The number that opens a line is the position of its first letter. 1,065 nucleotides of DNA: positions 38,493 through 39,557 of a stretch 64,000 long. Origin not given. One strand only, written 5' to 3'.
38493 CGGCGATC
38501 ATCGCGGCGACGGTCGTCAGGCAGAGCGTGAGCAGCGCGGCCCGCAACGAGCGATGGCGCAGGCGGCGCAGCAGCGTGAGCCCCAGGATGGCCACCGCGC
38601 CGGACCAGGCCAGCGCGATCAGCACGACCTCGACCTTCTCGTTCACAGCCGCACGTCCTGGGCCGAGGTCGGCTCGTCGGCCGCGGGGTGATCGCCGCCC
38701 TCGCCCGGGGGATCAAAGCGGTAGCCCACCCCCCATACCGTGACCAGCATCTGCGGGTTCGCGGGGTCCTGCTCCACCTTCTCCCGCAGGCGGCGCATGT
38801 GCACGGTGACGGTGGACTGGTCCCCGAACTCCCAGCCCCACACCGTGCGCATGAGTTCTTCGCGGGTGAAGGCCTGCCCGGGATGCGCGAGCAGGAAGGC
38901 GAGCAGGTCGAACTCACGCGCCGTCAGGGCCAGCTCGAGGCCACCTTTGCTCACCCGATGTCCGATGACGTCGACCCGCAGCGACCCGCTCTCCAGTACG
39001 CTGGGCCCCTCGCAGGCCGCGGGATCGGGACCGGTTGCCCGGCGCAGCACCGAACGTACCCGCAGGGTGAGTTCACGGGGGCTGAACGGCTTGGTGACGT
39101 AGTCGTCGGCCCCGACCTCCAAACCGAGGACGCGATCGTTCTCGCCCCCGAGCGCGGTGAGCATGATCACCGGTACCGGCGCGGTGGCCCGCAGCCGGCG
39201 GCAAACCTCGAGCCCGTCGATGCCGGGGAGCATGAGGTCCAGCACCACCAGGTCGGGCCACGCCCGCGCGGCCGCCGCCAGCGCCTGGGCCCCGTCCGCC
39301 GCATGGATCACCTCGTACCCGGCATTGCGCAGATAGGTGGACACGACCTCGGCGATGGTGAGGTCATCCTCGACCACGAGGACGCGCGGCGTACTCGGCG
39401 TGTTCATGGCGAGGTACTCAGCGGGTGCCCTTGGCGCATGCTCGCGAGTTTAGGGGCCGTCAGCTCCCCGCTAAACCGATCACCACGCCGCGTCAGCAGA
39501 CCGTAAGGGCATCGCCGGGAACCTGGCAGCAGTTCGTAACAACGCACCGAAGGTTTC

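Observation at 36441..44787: Translationally coupled six-gene envelope-modification operon (GT2, DUF2064, methyltransferase, cyt-b/Mo-oxidoreductase, membrane protein, GT87) with its own two-component system and epimerase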

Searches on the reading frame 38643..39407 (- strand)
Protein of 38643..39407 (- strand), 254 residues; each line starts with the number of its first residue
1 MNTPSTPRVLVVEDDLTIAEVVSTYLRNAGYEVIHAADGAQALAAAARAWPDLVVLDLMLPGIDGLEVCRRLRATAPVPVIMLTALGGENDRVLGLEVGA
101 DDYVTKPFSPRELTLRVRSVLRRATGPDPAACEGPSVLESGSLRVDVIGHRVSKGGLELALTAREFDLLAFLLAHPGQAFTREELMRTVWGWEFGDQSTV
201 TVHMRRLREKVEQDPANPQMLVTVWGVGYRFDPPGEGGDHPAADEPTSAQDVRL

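Call 5: search_protein_families(library=pfam, proteins=[window:38643-39407:-], max_evalue=0.01)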
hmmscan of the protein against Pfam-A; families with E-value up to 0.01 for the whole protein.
window:38643-39407:- (254 aa): 3 families
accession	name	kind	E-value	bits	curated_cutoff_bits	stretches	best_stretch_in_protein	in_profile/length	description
PF00072.30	Response_reg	-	1.6e-30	105.9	30.2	1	9-117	1-110/111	Response regulator receiver domain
PF00486.34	Trans_reg_C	-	1.3e-27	96.1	26.2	1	158-231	3-77/77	Transcriptional regulatory protein, C terminal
PF02310.24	B12-binding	-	3.8e-05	23.9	32.1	1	20-81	18-85/121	B12 binding domain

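Call 6: search_protein_families(library=ncbifam, proteins=[window:38643-39407:-], max_evalue=0.01)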
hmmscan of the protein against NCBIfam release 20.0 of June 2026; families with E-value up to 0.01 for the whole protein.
window:38643-39407:- (254 aa): 108 families (the best 25 are shown)
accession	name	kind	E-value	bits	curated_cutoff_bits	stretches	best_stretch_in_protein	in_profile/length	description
NF040689.1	MtrAB_MtrA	equivalog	8.3e-74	247.6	300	1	9-230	1-217/219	MtrAB system response regulator MtrA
NF045944.1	ResRegRpaBCyano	equivalog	4.5e-72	242.1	330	1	10-231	1-227/229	response regulator transcription factor RpaB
NF040534.1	resp_reg_YycF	equivalog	1e-68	231.1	340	1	8-230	2-226/231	response regulator YycF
TIGR02154.1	PhoB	equivalog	9.2e-68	227.9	296.2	1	6-232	2-226/226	phosphate regulon transcriptional regulator PhoB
NF007005.1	PRK09468.1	equivalog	1.3e-62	211.4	331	1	6-235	3-235/237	osmolarity response regulator transcription factor OmpR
NF033117.2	vanR_ACDEGLN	exception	4e-59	199.9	350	1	9-231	1-225/226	VanR-ABDEGLN family response regulator transcription factor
NF008296.0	PRK11083.1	equivalog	7.5e-58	195.6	273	1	6-231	3-225/228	two-component system response regulator CreB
NF041733.1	resp_reg_CseB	equivalog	2.5e-56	190.6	350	1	8-231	2-226/228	two-component system response regulator CseB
NF041209.1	resp_regPieR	equivalog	8.3e-55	185.9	450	1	8-232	2-228/231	two component system response regulator PieR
NF007982.1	PRK10710.1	equivalog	2.6e-54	184.3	380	1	3-232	4-228/235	envelope stress response regulator BaeR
NF007546.0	PRK10161.1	equivalog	3.2e-54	183.9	471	1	8-232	4-226/229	phosphate response regulator transcription factor PhoB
NF033120.0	vanR_FM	exception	8.3e-54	182.7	460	1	9-232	6-230/231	vancomycin resistance response regulator transcription factor, VanR-F/VanR-M family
NF053854.1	RespRegPhoBBctds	equivalog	2.1e-50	171.2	270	1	9-231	1-224/225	two-component system response regulator PhoB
NF000403.1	vanR-C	exception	3.4e-50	170.7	480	1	8-230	4-228/231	vancomycin resistance response regulator transcription factor VanR-C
TIGR01387.1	cztR_silR_copR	subfamily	5.5e-50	170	279.2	1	9-230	1-217/218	heavy metal response regulator transcription factor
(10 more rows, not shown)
